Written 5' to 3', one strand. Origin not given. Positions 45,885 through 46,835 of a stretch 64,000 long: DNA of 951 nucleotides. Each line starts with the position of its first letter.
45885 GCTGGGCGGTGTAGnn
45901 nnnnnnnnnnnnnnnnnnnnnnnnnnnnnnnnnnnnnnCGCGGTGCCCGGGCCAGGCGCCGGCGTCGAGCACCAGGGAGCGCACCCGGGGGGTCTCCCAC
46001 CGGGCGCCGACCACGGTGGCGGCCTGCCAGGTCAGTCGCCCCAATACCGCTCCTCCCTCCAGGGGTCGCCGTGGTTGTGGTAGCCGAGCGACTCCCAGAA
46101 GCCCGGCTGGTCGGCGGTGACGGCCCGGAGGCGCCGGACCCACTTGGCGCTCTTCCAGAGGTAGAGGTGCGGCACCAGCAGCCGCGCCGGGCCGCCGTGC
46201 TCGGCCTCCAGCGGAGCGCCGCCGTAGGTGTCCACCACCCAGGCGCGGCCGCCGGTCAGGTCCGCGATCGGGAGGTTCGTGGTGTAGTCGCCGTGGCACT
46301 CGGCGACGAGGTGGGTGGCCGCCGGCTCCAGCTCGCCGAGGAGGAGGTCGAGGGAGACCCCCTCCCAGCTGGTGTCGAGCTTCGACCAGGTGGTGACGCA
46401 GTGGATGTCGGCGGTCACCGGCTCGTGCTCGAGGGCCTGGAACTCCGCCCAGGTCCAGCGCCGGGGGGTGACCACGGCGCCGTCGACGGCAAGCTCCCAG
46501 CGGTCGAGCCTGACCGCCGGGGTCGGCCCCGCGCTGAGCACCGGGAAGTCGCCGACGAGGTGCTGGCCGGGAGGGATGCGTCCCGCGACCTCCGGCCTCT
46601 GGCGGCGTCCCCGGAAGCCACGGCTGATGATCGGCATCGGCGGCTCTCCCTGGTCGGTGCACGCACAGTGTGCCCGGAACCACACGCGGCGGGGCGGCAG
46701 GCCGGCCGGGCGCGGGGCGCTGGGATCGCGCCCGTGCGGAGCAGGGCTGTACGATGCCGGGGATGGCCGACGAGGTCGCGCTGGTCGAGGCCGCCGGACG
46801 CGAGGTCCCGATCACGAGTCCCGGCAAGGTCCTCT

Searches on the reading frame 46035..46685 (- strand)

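Call 63: search_protein_families(library=pfam, proteins=[window:46035-46685:-], max_evalue=0.001)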
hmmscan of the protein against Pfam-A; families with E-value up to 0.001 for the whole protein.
window:46035-46685:- (217 aa): 1 family
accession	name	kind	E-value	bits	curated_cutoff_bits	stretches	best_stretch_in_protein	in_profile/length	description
PF00174.25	Oxidored_molyb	-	1.3e-33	116.4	24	1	53-197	2-169/169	Oxidoreductase molybdopterin binding domain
